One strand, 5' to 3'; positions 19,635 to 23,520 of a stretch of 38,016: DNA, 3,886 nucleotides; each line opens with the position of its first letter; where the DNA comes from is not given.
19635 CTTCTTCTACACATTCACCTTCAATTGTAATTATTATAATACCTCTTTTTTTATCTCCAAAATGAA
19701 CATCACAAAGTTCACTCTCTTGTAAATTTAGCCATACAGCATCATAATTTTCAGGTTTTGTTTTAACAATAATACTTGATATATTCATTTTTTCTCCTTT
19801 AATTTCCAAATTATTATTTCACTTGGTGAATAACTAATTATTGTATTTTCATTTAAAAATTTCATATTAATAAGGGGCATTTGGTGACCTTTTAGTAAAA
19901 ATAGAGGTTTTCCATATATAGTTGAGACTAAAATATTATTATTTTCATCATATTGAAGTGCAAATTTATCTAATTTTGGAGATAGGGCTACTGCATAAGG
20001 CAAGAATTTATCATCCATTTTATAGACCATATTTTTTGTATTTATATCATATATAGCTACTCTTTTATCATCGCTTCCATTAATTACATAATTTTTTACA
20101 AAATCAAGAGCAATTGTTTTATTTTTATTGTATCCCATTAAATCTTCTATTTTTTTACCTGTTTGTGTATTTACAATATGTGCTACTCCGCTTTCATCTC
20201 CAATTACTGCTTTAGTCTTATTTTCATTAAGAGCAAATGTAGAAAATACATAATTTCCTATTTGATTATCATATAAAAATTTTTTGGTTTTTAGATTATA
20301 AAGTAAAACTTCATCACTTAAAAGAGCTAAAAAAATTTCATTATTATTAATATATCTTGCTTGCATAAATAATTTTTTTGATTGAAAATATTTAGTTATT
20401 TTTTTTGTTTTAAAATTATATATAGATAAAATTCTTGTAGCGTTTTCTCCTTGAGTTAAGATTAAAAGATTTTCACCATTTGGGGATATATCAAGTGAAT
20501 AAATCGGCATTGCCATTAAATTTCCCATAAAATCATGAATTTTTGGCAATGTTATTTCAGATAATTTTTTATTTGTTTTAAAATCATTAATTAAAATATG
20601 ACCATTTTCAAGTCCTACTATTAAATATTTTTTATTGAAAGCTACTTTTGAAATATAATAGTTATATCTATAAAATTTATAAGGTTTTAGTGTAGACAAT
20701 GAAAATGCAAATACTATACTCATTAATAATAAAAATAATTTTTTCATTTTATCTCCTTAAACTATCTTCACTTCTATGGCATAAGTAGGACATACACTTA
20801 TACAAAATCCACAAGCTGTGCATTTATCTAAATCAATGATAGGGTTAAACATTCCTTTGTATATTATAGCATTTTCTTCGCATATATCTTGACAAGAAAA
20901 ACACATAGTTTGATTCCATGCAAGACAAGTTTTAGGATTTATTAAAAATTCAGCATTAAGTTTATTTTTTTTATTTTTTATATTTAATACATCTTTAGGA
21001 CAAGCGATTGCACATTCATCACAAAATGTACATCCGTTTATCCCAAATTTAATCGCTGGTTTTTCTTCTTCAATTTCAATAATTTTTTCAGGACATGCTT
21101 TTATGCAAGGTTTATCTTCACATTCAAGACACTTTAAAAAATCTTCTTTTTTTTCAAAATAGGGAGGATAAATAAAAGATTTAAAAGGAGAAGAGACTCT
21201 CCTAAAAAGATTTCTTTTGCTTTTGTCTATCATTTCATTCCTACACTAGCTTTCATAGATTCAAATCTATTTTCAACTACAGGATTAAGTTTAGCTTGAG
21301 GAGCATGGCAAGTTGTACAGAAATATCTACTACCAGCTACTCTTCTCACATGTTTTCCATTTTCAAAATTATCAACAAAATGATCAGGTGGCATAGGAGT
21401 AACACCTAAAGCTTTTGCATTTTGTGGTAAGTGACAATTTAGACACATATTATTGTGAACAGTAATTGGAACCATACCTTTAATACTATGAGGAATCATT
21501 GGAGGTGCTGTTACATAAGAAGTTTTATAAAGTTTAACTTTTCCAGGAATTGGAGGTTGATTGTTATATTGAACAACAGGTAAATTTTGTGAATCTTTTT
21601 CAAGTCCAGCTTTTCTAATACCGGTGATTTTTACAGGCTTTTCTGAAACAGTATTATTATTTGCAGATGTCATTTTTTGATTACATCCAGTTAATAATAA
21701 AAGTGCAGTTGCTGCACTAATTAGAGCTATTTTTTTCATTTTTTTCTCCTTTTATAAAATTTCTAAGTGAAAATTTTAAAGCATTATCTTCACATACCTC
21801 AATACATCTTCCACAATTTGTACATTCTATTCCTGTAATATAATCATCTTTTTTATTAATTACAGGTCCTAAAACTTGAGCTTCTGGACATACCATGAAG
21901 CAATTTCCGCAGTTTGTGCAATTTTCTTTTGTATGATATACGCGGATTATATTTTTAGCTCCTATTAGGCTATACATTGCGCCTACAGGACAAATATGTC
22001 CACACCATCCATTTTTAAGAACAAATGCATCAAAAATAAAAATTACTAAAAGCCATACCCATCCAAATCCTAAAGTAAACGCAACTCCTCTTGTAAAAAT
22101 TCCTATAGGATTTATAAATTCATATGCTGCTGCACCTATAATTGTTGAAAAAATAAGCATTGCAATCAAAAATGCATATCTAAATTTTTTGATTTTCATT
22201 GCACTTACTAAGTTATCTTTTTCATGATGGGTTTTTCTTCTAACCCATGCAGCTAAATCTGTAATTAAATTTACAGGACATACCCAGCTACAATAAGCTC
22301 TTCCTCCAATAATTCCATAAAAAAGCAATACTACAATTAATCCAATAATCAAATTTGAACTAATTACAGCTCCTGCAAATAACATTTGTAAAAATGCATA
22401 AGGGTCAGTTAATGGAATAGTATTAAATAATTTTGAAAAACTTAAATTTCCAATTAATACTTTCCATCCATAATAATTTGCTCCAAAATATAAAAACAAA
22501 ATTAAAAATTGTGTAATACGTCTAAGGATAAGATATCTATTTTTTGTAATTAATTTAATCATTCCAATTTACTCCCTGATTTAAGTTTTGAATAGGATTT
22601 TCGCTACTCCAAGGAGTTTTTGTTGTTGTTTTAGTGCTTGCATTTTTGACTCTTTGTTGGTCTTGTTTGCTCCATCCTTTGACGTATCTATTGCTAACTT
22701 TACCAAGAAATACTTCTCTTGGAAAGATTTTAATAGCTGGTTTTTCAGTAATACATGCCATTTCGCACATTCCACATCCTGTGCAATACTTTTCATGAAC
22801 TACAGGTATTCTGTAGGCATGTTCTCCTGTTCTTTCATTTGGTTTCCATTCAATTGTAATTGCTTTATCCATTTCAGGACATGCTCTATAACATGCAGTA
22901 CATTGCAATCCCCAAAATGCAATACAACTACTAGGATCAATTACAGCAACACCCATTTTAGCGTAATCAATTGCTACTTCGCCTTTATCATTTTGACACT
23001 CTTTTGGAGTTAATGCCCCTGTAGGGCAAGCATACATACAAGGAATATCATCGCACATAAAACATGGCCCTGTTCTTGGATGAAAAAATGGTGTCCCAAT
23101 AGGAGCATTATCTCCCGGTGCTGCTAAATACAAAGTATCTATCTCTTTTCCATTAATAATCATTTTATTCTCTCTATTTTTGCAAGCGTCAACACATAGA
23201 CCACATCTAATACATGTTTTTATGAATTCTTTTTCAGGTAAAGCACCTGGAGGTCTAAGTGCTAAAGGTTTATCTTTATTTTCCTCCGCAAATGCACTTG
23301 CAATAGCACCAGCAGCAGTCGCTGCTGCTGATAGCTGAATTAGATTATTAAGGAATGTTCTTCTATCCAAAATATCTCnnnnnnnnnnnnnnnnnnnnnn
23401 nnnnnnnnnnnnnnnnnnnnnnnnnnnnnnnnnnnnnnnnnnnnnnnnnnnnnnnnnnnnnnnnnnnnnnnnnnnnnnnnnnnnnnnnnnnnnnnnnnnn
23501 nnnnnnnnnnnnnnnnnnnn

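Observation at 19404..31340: Shared 15-bp direct repeat (GCAC-N7-RCAC) at three nitrate/nitrite-respiration promoters, a candidate operator of the co-located OmpR-family regulator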

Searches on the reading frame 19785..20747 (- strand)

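Call 7: search_protein_families(library=ncbifam, proteins=[window:19785-20747:-])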
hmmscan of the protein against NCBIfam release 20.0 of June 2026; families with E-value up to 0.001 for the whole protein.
window:19785-20747:- (320 aa): 1 family
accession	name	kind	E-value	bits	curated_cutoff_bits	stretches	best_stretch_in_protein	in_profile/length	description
TIGR03866.1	PQQ_ABC_repeats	subfamily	0.00032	19.9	287.3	1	138-270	13-146/310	PQQ-dependent catabolism-associated beta-propeller protein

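Call 9: search_protein_families(library=pfam, proteins=[window:19785-20747:-])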
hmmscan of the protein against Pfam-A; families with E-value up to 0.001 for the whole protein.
window:19785-20747:- (320 aa): 18 families
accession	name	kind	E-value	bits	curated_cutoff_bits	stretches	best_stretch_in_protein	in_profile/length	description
PF24807.1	WD40_CDC20-Fz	-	6.1e-13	49.2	200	1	134-241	19-126/292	CDC20/Fizzy WD40 domain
PF25174.1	Beta-prop_THOC3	-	1.8e-10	40.7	305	1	82-242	49-207/272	THOC3 beta-propeller domain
PF23414.1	Beta-prop_EML_2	-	6.5e-10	39.3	90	0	218-305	10-97/266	Echinoderm microtubule-associated protein second beta-propeller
PF25172.1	Beta-prop_WDR3_2nd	-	1.1e-09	38.4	140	1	136-242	11-116/293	WDR3 second beta-propeller domain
PF25173.1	Beta-prop_WDR3_1st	-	2.6e-09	37.5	154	1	144-245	8-110/184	WDR3 first beta-propeller domain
PF25171.1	Beta-prop_WDR36-Utp21_1st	-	1.9e-08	34.5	80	0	219-319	121-225/266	WDR36/Utp21 first beta-propeller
PF24817.1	WD40_WDHD1_1st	-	1.6e-07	31.2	109.9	0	170-244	91-166/291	WDHD1 first WD40 domain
PF13570.13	Beta-prop_ACSF4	-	2.8e-07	30.7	133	1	137-261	21-143/329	Beta-alanine-activating enzyme, beta-propeller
PF23389.1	Beta-prop_WDR19_1st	-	4.5e-07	29.7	27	1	105-286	20-199/325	WDR19 first beta-propeller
PF17005.11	WD40_like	-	1.5e-05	25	40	0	81-195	2-110/301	WD40-like domain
PF05131.20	Pep3_Vps18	-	1.5e-05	24.6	23.1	0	32-102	17-82/353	Pep3/Vps18/deep orange beta-propeller domain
PF24814.1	WD40_Prp19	-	1.5e-05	24.6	320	0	178-244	20-87/281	Prp19 WD40 domain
PF25168.1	Beta-prop_WDR36-Utp21_2nd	-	3.6e-05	23.7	84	0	178-301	125-252/335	WDR36/Utp21 second beta-propeller domain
PF23411.1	Beta-prop_Vps41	-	7.7e-05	22.6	33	0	169-259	20-107/332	Vps42 beta-propeller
PF24796.1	WDR55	-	8.2e-05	22.2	200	0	69-238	86-253/296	WDR55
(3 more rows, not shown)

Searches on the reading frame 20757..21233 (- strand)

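Call 7: search_protein_families(library=ncbifam, proteins=[window:20757-21233:-])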
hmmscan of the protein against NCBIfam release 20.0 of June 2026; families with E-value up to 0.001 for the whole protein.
window:20757-21233:- (158 aa): 65 families (the best 25 are shown)
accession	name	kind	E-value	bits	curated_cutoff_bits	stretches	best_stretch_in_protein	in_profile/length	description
TIGR00402.1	napF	equivalog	1.3e-19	70.6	102.2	1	20-153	21-148/149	ferredoxin-type protein NapF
NF041836.1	rnfB_Methano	equivalog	4.6e-12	46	445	1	42-156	148-265/265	Rnf electron transport complex subunit RnfB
NF005505.0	PRK07118.1-4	equivalog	2.6e-11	43.5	378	1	42-156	148-265/265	Fe-S cluster domain-containing protein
NF038196.1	ferrodoxin_EFR1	subfamily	4.6e-11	43.2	75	1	6-91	154-237/242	EFR1 family ferrodoxin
NF040864.1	HgcB_ferredoxin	equivalog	2.5e-10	40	99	2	110-156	18-64/93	mercury methylation ferredoxin HgcB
NF005506.0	PRK07118.1-5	equivalog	2e-09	37.3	388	1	43-151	149-260/279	Fe-S cluster domain-containing protein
NF005503.0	PRK07118.1-2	equivalog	6.2e-09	35.5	252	2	113-156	145-187/292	RnfABCDGE type electron transport complex subunit B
NF048010.1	SfplDhtActHpsHDes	equivalog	7.7e-09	34.8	430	1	91-155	45-107/298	(2S)-3-sulfopropanediol dehydratase activating enzyme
NF007203.0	PRK09624.1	equivalog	8.3e-09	35.6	171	1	109-155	54-100/105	pyuvate ferredoxin oxidoreductase subunit delta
TIGR02179.1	PorD_KorD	subfamily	9.4e-09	35.3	60.05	1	109-155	28-74/78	2-oxoacid:acceptor oxidoreductase, delta subunit, pyruvate/2-ketoisovalerate family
NF005504.0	PRK07118.1-3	equivalog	1.6e-08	34.3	437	1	34-154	141-266/293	Fe-S cluster domain-containing protein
NF043069.1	T4HPD_activ_SAM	equivalog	1.7e-08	34.2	425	2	109-154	54-98/299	trans-4-hydroxy-L-proline dehydratase activase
TIGR01971.1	NuoI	subfamily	4.6e-08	32.7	113.05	2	131-154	76-99/121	NADH-quinone oxidoreductase, chain I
NF006221.0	PRK08348.1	subfamily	6.2e-08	32.4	124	1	34-86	45-95/136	NADH-plastoquinone oxidoreductase subunit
TIGR04105.1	FeFe_hydrog_B1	subfamily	6.4e-08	31.7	450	1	112-153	119-159/462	monomeric [FeFe] hydrogenase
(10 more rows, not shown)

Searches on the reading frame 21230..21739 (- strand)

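Call 7: search_protein_families(library=ncbifam, proteins=[window:21230-21739:-])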
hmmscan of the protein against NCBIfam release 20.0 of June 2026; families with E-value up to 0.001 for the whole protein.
window:21230-21739:- (169 aa): 1 family
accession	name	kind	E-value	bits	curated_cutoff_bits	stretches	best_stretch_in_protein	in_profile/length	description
NF008609.0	PRK11586.1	equivalog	1.1e-22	80.4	230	1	73-163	58-145/149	nitrate reductase cytochrome c-type subunit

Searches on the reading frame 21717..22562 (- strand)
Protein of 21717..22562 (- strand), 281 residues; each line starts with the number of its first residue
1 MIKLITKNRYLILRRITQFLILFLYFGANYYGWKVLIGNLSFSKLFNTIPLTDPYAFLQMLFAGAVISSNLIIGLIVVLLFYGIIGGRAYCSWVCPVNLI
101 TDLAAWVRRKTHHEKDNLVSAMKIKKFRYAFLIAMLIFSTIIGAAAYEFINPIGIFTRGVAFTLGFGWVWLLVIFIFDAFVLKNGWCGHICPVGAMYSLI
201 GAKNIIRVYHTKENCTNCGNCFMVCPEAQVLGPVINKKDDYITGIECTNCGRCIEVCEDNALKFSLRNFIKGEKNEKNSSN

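Call 7: search_protein_families(library=ncbifam, proteins=[window:21717-22562:-])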
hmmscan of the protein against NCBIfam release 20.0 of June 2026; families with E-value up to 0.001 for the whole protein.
window:21717-22562:- (281 aa): 29 families (the best 25 are shown)
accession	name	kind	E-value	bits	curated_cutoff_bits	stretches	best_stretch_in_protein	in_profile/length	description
NF007013.0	PRK09477.1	equivalog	1.3e-104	349.3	234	1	4-269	18-280/286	quinol dehydrogenase ferredoxin subunit NapH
TIGR02163.1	napH_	subfamily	4.5e-92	308.2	213.05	1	10-265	1-254/255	NapH/MauN family ferredoxin-type protein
NF043039.1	HgcAB_like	equivalog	4e-10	39.8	285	1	75-262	168-349/350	HgcAB-like fusion protein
NF042909.1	FMH_DH_FwdF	exception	1.1e-08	34.6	375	1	177-271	223-319/336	tungsten-dependent formylmethanofuran dehydrogenase subunit FwdF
NF007204.0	PRK09625.1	equivalog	2.2e-07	30.9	125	1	205-270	51-112/133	pyruvate flavodoxin oxidoreductase subunit delta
NF046105.1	TransRegNosR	equivalog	5.1e-07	28.4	1000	1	18-253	433-661/680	transcriptional regulator NosR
TIGR02494.1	PFLE_PFLC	subfamily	6.3e-07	28.9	174.35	1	207-264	42-99/293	glycyl-radical enzyme activating protein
NF006221.0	PRK08348.1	subfamily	8.1e-07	28.8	124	1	208-270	39-99/136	NADH-plastoquinone oxidoreductase subunit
TIGR02745.1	ccoG_rdxA_fixG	equivalog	1.3e-06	27.6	316.7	1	65-207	51-204/435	cytochrome c oxidase accessory protein CcoG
TIGR02179.1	PorD_KorD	subfamily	2.7e-06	27.4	60.05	1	201-264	13-74/78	2-oxoacid:acceptor oxidoreductase, delta subunit, pyruvate/2-ketoisovalerate family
NF040684.1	PorD_Arch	equivalog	8.8e-06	25.7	120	1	198-264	17-81/85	pyruvate synthase subunit PorD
NF040864.1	HgcB_ferredoxin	equivalog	1.1e-05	25.1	99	1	203-263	4-62/93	mercury methylation ferredoxin HgcB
NF038196.1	ferrodoxin_EFR1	subfamily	1.2e-05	25.5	75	1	207-265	178-232/242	EFR1 family ferrodoxin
NF043069.1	T4HPD_activ_SAM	equivalog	1.8e-05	24.3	425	1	208-264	46-99/299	trans-4-hydroxy-L-proline dehydratase activase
TIGR02700.1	flavo_MJ0208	hypoth_equivalog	3.1e-05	23.3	251.35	1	209-263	144-195/234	dihydromethanopterin reductase (acceptor)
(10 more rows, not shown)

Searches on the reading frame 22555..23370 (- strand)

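Call 7: search_protein_families(library=ncbifam, proteins=[window:22555-23370:-])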
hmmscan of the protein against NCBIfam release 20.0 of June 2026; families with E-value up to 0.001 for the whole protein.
window:22555-23370:- (271 aa): 14 families
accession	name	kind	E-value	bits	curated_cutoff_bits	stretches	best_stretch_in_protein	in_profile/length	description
NF007012.0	PRK09476.1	equivalog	2.3e-90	302.2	269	1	2-253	10-243/254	ferredoxin-type protein NapG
TIGR00397.1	mauM_napG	subfamily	3.8e-52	176.9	178.85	1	2-225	3-206/213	MauM/NapG family ferredoxin-type protein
TIGR00402.1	napF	equivalog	4.9e-10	39.5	102.2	2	99-207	65-144/149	ferredoxin-type protein NapF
TIGR02512.1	FeFe_hydrog_A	subfamily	2.7e-07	29.8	405.95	1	51-151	7-98/375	[FeFe] hydrogenase, group A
TIGR03149.1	cyt_nit_nrfC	equivalog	1.5e-06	27.8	377.6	1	3-121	4-112/225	cytochrome c nitrite reductase Fe-S protein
NF042909.1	FMH_DH_FwdF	exception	2.2e-06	27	375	1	51-218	55-200/336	tungsten-dependent formylmethanofuran dehydrogenase subunit FwdF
TIGR02179.1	PorD_KorD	subfamily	1.7e-05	24.8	60.05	1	155-217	28-76/78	2-oxoacid:acceptor oxidoreductase, delta subunit, pyruvate/2-ketoisovalerate family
NF040763.1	FeFe_hydrog_A6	exception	6.9e-05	21.4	765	1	51-147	145-232/571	NADH-dependent [FeFe] hydrogenase, group A6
NF040762.1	Hydr_FeFe_Clost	exception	0.00018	20.3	900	1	51-140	144-223/572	ferredoxin hydrogenase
NF004546.0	PRK05888.3-3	equivalog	0.00019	20.9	260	1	155-209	67-122/196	NADH-quinone oxidoreductase subunit NuoI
TIGR02951.1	DMSO_dmsB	equivalog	0.00026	21.1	214.1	0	51-166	9-109/161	DMSO/selenate family reductase complex B subunit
NF006183.0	PRK08318.1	equivalog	0.0004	19.3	335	0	135-215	330-397/422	NAD-dependent dihydropyrimidine dehydrogenase subunit PreA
NF009053.0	PRK12387.1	subfamily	0.00074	19.3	204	0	147-209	38-88/180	formate hydrogenlyase complex iron-sulfur subunit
NF009945.0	PRK13409.1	equivalog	0.00085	18.1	469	0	139-219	2-74/592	ribosome biogenesis/translation initiation ATPase RLI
